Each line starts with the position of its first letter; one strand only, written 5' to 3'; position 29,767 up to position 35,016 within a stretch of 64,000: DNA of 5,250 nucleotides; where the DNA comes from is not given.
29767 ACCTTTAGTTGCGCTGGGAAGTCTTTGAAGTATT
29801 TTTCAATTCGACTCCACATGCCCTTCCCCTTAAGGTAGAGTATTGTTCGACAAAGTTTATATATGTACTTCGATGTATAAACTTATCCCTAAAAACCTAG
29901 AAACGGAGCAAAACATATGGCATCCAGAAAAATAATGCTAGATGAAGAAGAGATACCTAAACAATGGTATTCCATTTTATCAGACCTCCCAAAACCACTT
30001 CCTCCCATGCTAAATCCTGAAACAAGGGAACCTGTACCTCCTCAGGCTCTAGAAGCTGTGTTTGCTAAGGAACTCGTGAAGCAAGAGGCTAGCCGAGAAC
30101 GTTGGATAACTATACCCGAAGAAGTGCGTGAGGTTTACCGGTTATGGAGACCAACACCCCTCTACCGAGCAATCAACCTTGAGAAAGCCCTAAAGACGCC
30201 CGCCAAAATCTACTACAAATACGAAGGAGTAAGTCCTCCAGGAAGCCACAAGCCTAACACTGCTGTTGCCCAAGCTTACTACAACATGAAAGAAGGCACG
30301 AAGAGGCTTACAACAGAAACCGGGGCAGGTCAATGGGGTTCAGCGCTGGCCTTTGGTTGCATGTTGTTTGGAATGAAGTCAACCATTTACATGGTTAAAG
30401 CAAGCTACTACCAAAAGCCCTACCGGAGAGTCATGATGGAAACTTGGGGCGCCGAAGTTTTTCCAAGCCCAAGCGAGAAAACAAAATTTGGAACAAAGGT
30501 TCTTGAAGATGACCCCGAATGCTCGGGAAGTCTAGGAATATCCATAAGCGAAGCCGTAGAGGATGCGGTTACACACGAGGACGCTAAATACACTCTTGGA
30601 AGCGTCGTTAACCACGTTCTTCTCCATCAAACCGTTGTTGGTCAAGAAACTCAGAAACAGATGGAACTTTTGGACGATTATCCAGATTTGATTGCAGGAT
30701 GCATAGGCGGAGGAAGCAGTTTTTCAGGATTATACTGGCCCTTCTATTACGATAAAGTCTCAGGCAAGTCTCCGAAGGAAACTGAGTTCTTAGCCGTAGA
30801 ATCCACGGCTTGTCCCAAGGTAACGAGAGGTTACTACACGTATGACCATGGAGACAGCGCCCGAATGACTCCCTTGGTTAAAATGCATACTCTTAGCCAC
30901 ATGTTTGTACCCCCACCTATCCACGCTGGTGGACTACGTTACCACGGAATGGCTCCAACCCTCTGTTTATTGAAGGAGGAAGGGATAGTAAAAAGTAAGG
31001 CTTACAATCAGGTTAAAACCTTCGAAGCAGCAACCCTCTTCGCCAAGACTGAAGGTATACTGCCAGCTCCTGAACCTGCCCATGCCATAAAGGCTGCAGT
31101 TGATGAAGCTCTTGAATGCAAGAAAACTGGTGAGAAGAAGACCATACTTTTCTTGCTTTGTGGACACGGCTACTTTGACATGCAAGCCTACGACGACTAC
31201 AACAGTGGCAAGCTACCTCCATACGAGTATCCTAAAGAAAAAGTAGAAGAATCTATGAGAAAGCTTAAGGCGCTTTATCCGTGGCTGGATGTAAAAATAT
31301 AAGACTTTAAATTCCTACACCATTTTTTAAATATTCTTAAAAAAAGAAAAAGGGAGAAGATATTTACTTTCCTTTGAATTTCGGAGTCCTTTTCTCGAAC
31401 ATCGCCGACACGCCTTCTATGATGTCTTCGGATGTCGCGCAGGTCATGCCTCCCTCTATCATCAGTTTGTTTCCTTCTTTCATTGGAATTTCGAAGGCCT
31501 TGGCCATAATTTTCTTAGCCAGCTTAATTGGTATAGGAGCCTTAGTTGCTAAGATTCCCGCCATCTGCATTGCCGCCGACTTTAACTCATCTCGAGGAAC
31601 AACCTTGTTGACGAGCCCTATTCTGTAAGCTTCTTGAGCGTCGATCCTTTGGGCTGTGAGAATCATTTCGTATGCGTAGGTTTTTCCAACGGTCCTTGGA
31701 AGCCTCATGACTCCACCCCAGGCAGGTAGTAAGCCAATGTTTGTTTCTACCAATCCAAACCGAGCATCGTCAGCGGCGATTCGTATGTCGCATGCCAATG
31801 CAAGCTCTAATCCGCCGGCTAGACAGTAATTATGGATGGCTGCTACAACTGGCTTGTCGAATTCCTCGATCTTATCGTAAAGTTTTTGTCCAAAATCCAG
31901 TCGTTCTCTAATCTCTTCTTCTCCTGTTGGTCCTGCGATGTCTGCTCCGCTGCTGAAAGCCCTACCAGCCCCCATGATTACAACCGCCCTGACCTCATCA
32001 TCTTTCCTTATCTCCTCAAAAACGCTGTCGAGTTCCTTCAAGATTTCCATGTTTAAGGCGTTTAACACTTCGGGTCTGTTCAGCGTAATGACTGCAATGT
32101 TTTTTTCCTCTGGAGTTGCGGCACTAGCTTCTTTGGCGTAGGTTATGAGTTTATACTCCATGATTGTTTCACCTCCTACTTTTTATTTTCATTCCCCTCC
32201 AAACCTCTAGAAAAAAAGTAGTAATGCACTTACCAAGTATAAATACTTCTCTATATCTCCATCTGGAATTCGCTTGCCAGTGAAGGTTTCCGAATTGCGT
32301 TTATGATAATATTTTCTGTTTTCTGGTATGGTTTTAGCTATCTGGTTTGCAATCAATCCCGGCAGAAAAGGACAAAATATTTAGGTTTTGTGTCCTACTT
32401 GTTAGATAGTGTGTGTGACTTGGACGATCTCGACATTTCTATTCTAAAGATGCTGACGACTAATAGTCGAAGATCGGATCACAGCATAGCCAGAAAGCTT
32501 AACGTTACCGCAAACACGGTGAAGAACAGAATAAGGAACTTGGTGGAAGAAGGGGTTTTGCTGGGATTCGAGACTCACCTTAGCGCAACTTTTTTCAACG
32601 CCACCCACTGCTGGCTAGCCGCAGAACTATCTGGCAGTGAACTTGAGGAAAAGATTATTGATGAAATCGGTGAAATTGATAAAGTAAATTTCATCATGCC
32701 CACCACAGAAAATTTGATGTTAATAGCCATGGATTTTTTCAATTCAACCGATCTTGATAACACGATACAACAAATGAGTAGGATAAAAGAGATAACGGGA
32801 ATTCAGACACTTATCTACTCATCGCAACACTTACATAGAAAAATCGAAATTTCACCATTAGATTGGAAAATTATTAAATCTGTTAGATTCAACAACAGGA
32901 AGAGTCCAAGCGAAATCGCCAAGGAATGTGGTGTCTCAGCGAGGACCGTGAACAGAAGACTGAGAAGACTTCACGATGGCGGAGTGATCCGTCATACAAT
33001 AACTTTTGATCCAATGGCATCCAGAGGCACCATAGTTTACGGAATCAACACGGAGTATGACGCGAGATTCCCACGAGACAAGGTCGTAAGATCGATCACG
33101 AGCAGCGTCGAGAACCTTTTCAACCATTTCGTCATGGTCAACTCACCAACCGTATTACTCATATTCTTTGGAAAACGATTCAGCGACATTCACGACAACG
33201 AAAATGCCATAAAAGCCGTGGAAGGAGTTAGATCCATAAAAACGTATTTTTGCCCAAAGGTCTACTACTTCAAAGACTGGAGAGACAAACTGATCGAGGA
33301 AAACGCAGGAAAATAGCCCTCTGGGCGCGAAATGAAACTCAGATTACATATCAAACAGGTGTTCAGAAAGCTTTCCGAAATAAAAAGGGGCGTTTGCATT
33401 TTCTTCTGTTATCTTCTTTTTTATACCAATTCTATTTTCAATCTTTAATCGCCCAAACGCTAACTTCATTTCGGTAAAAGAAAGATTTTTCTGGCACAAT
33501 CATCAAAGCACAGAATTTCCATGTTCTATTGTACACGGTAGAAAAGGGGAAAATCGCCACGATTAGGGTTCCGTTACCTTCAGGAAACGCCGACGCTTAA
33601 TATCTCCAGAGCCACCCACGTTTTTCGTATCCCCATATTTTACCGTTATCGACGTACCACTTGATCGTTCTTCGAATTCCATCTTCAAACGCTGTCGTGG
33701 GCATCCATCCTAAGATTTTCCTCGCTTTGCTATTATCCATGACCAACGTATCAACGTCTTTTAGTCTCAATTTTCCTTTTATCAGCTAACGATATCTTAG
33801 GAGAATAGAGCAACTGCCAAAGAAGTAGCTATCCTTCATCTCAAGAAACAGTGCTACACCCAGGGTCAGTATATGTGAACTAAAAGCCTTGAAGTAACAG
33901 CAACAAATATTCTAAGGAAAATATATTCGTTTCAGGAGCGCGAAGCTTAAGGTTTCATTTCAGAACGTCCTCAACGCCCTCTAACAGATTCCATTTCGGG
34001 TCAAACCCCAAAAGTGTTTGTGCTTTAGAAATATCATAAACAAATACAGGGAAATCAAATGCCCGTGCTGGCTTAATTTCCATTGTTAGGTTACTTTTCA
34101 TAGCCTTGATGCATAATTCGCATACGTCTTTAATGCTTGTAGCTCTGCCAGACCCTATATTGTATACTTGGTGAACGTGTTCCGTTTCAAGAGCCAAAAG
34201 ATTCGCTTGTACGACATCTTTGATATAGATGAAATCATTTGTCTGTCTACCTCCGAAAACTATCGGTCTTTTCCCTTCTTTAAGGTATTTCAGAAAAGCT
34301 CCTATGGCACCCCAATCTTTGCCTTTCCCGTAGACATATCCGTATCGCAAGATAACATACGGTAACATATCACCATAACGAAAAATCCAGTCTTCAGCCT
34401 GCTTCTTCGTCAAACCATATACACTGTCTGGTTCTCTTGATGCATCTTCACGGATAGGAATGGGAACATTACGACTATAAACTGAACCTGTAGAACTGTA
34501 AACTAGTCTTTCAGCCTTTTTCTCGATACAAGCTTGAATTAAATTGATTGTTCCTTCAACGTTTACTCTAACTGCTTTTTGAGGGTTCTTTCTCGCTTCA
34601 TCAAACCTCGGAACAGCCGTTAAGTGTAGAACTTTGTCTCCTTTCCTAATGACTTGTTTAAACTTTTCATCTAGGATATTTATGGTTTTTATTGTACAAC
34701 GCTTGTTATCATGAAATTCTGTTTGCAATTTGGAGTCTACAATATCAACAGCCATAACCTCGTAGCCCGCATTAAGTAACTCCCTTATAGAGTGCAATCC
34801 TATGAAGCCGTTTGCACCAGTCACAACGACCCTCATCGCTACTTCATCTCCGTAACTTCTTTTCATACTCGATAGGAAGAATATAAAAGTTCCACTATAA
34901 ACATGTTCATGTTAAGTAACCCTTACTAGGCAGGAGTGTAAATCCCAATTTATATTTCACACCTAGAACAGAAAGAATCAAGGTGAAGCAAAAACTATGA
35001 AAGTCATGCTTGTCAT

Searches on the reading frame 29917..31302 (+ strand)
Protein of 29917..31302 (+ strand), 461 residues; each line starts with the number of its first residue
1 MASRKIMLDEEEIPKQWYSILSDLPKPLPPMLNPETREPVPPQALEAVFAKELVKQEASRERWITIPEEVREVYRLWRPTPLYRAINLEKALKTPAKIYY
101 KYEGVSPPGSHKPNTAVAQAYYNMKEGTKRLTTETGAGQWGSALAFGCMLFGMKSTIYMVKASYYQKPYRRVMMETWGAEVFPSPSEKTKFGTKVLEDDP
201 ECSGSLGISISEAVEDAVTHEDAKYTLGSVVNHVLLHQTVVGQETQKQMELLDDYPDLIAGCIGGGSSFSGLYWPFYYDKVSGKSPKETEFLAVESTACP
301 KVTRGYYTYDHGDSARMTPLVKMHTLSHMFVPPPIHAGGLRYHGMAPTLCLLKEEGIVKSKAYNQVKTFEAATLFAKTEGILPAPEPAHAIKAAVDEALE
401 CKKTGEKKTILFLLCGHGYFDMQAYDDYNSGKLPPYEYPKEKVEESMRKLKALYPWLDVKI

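Call 69: search_protein_families(library=pfam, max_evalue=0.00001, proteins=[window:29917-31302:+])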
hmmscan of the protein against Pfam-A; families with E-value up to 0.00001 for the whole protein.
window:29917-31302:+ (461 aa): 1 family
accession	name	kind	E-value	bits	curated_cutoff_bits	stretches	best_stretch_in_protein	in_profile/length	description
PF00291.31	PALP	-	7.4e-35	121.1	35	1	76-416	4-295/295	Pyridoxal-phosphate dependent enzyme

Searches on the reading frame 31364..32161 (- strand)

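Call 69: search_protein_families(library=pfam, max_evalue=0.00001, proteins=[window:31364-32161:-])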
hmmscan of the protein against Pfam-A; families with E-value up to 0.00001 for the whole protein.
window:31364-32161:- (265 aa): 2 families
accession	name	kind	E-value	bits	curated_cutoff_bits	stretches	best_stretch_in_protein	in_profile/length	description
PF00378.25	ECH_1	-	6e-69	232.6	27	1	19-264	3-250/251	Enoyl-CoA hydratase/isomerase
PF16113.10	ECH_2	-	3.8e-38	132.3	27.2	1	23-198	2-182/335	Enoyl-CoA hydratase/isomerase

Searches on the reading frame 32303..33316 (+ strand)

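Call 69: search_protein_families(library=pfam, max_evalue=0.00001, proteins=[window:32303-33316:+])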
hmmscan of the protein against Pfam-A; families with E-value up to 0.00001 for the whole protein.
window:32303-33316:+ (337 aa): 12 families
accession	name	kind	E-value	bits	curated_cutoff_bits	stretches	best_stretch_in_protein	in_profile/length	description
PF13412.12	HTH_24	-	3.2e-21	75.1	21.9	2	185-230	3-48/48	Winged helix-turn-helix DNA-binding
PF13404.12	HTH_AsnC-type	-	3.3e-20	72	27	2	40-80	1-41/42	AsnC-type helix-turn-helix domain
PF13384.12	HTH_23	-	2e-09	37.4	24.6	0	198-227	16-45/50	Homeodomain-like domain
PF12840.13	HTH_20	-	2.7e-09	37.3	27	0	201-231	20-50/51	Helix-turn-helix domain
PF08279.18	HTH_11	-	1.4e-08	34.9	25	0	46-85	4-44/55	HTH domain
PF08281.18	Sigma70_r4_2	-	3.9e-08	33.3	25.7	0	200-222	27-49/54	Sigma-70, region 4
PF22451.2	NirdL-like_HTH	-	3.2e-07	30.3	27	0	204-230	21-47/47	Siroheme decarboxylase NirDL-like HTH domain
PF01978.25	TrmB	-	1.2e-06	28.7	25.6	0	196-230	19-53/68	Sugar-specific transcriptional regulator TrmB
PF13730.12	HTH_36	-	1.3e-06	28.5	25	0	203-225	29-51/55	Helix-turn-helix domain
PF25213.1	HVO_A0261_N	-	2e-06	28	35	0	199-232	24-57/86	HVO_A0261 N-terminal domain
PF13542.12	HTH_Tnp_ISL3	-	2.4e-06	27.3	27.4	0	203-224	30-51/51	Helix-turn-helix domain of transposase family ISL3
PF13556.12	HTH_30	-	3.7e-06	27.1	27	0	196-224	9-37/59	PucR C-terminal helix-turn-helix domain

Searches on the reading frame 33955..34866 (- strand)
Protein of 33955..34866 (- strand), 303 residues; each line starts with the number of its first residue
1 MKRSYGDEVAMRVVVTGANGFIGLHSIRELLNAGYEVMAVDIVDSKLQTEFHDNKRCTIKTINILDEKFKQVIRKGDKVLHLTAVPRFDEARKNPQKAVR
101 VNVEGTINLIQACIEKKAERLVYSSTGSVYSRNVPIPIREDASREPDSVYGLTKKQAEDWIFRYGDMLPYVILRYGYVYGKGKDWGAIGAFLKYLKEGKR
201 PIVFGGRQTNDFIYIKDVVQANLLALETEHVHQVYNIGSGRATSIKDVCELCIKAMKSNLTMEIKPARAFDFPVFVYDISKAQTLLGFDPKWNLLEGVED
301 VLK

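Call 69: search_protein_families(library=pfam, max_evalue=0.00001, proteins=[window:33955-34866:-])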
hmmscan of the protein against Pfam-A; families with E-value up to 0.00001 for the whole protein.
window:33955-34866:- (303 aa): 7 families
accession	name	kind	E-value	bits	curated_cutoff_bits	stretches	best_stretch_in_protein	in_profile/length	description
PF01370.27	Epimerase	-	2.4e-41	142.2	20.9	1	13-238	1-240/240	NAD dependent epimerase/dehydratase family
PF16363.11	GDP_Man_Dehyd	-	5.1e-33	115.3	27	1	15-300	2-331/332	GDP-mannose 4,6 dehydratase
PF01073.25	3Beta_HSD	-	7.2e-24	84.7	22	1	14-227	1-230/280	3-beta hydroxysteroid dehydrogenase/isomerase family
PF04321.23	RmlD_sub_bind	-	4.9e-23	82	27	1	11-273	1-247/287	RmlD substrate binding domain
PF07993.18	NAD_binding_4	-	8.1e-16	58.4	20.1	1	64-183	77-212/258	Male sterility protein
PF02719.21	Polysacc_synt_2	-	2.1e-15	57.1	20.2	1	13-259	1-250/293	Polysaccharide biosynthesis protein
PF13460.12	NAD_binding_10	-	3.4e-12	47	27.2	1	17-179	1-147/184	NAD(P)H-binding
